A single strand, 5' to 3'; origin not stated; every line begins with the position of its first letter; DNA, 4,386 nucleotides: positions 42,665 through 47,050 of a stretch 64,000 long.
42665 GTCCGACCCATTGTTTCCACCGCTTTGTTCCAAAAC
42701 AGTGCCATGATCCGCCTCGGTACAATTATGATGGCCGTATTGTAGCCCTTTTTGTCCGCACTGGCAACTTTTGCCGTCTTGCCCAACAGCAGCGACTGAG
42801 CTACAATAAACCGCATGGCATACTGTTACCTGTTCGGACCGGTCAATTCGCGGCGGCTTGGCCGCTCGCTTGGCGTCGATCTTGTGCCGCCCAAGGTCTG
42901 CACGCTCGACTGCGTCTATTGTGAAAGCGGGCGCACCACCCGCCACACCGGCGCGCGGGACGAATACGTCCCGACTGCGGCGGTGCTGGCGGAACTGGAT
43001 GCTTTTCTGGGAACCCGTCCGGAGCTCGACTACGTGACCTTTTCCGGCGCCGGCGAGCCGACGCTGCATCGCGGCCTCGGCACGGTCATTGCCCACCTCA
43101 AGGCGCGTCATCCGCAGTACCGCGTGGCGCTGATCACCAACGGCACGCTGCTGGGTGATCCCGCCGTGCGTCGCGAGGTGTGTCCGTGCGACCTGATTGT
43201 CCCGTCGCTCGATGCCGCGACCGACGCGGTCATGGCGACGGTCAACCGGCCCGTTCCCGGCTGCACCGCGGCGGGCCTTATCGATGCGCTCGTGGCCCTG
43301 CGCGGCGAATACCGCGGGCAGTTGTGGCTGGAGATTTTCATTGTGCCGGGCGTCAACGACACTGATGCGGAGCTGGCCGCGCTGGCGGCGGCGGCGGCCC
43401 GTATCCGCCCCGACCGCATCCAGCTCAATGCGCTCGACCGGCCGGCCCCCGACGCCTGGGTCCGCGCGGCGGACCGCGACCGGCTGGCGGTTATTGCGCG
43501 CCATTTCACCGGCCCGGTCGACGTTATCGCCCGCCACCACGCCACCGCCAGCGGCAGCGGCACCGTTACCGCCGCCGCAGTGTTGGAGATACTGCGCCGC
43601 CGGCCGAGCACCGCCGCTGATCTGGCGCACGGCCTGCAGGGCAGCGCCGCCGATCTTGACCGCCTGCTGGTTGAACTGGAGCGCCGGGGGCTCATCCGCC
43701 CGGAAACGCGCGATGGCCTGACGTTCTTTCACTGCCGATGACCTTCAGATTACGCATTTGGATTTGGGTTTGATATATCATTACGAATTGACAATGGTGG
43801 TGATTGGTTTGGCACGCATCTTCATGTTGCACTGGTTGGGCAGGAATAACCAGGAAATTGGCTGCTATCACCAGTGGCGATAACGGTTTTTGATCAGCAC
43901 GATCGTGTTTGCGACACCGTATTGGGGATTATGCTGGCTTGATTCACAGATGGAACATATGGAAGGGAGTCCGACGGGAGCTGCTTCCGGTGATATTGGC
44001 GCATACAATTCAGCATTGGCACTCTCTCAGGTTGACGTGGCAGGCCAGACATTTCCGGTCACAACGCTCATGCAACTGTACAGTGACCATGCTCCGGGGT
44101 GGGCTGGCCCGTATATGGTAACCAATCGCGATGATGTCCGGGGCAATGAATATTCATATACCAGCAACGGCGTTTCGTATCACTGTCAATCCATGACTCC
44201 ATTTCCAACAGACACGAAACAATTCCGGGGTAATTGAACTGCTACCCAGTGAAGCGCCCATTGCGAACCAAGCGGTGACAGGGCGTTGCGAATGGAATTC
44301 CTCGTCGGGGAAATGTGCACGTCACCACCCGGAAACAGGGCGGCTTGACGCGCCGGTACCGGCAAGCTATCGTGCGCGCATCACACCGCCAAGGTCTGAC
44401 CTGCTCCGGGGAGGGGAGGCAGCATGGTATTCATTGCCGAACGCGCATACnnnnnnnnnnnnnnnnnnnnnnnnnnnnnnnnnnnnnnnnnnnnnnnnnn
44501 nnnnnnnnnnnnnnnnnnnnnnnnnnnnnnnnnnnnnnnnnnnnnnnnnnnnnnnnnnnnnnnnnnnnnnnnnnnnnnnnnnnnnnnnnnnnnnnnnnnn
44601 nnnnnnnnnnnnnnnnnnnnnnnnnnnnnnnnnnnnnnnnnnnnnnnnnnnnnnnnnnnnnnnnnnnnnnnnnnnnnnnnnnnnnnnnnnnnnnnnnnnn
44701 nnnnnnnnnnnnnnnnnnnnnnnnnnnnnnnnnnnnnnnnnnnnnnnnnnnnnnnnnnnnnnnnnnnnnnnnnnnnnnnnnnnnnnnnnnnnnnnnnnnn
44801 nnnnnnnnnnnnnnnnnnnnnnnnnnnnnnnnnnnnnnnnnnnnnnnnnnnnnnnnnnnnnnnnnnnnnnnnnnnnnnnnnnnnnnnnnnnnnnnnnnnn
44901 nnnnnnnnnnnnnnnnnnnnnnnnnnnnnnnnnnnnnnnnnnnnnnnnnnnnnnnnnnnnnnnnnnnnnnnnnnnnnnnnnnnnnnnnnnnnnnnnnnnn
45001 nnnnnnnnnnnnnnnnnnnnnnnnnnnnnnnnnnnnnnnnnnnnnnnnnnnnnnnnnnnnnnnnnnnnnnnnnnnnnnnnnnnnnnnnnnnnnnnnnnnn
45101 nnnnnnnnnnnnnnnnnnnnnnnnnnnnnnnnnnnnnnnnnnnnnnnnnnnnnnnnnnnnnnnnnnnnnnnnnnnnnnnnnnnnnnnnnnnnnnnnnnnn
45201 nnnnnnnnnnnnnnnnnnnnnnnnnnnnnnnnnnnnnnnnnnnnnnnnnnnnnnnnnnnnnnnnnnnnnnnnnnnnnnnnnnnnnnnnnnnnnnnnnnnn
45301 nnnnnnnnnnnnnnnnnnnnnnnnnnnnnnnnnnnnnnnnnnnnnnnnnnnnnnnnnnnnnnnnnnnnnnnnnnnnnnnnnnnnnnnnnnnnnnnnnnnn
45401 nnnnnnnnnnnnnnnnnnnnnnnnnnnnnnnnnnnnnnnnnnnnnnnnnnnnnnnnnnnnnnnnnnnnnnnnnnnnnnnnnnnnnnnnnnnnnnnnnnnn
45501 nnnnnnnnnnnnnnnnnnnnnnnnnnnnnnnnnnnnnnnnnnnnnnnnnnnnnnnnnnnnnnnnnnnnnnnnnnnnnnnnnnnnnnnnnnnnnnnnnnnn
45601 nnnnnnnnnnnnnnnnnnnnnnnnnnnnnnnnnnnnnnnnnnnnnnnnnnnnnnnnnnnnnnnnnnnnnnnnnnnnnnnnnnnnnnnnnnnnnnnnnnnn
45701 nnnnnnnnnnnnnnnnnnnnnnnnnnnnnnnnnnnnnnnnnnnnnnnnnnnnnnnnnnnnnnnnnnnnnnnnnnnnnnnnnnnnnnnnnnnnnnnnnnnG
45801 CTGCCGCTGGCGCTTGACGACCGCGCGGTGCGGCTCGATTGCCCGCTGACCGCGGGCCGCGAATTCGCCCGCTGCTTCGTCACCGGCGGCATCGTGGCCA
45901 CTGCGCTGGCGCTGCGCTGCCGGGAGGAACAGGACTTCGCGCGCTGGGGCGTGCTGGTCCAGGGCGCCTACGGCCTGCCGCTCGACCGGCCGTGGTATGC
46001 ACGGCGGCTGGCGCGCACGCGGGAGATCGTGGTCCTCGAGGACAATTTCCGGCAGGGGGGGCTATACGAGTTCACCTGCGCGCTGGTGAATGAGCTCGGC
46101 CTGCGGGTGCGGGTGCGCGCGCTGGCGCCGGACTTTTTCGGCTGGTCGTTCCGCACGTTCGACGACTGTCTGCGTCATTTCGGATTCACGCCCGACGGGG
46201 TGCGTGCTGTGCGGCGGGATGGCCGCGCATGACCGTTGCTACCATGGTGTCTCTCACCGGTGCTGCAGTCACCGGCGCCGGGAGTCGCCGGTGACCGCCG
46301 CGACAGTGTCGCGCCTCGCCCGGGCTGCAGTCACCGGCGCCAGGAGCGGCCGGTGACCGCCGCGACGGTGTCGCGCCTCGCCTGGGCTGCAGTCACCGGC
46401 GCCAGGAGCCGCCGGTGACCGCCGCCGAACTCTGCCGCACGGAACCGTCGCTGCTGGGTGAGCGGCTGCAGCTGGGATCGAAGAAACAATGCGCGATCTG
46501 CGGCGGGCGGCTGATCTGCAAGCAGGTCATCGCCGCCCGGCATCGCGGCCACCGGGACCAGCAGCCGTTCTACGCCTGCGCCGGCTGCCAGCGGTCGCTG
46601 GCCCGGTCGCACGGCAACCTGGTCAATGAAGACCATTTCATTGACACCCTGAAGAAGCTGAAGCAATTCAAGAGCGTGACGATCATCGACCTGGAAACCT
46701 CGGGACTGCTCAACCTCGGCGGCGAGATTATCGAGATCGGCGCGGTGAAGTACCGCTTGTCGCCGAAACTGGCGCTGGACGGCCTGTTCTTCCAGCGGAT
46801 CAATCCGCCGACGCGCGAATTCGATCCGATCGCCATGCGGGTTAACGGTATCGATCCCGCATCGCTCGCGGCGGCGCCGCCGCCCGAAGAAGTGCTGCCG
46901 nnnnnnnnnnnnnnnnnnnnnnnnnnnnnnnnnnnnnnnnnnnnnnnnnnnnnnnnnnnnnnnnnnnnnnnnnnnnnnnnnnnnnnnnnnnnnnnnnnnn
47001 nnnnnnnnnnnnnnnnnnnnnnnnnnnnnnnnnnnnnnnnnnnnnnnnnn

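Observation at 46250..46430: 61-63-bp tandem repeat (about 2.7 copies) with strong internal hairpins, overlapping the start of a Zn-ribbon/DEDDh exonuclease gene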

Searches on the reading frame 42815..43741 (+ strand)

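Call 12: search_protein_families(library=pfam, proteins=[window:42815-43741:+], max_evalue=0.01)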
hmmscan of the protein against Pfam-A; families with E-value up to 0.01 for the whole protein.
window:42815-43741:+ (308 aa): 5 families
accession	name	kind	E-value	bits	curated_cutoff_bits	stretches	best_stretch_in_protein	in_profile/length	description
PF04055.27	Radical_SAM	-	7e-15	56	29.5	1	26-188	4-163/166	Radical SAM superfamily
PF25213.1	HVO_A0261_N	-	3.8e-05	23.9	35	1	250-297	10-57/86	HVO_A0261 N-terminal domain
PF12802.13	MarR_2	-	0.0033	18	27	0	250-298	4-56/61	MarR family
PF09339.16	HTH_IclR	-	0.0052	17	22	0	253-295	5-49/52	IclR helix-turn-helix domain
PF24409.1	wHTH-PRTase_assc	-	0.0073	16.8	27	0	255-299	2-46/83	wHTH-PRTase associated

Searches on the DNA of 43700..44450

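Call 59: search_rna_families(source=window, start=43700, end=44450, threshold=evalue, max_evalue=1)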
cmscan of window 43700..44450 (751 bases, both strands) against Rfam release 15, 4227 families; matches with E-value up to 1: 0.
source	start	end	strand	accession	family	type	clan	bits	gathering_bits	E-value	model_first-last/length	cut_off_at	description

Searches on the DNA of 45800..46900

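Call 7: search_rna_families(source=window, start=45800, end=46900, threshold=evalue, max_evalue=10)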
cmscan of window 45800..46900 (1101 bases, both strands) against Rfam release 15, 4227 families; matches with E-value up to 10: 8.
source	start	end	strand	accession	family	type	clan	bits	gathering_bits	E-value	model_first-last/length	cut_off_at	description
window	46523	46558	+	RF01336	CRISPR-DR23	Gene; CRISPR;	-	19.8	45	0.81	1-36/36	no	CRISPR RNA direct repeat element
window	46328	46366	+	RF01333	CRISPR-DR20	Gene; CRISPR;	-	18.8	42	0.69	1-36/36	no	CRISPR RNA direct repeat element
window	46266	46304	+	RF01333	CRISPR-DR20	Gene; CRISPR;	-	15.8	42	5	1-36/36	no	CRISPR RNA direct repeat element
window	46290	46335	+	RF03847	mir-1538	Gene; miRNA;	-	15.5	78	8.1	1-58/58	no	mir-1538 microRNA precursor family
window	46793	46833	-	RF01944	mir-2518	Gene; miRNA;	-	15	61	9.4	1-67/67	no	mir-2518 microRNA precursor family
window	46576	46651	+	RF03018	RT-15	Gene; sRNA;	-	14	82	1.2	1-192/192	no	RT-15 RNA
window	45840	45897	+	RF02136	HTT-AS1_3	Gene; lncRNA;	-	13.6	70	9.1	1-60/60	no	HTT antisense RNA 1 conserved region 3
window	46303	46358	+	RF01390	isrG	Gene; sRNA;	-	9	100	8.8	1-279/279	no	isrG Hfq binding RNA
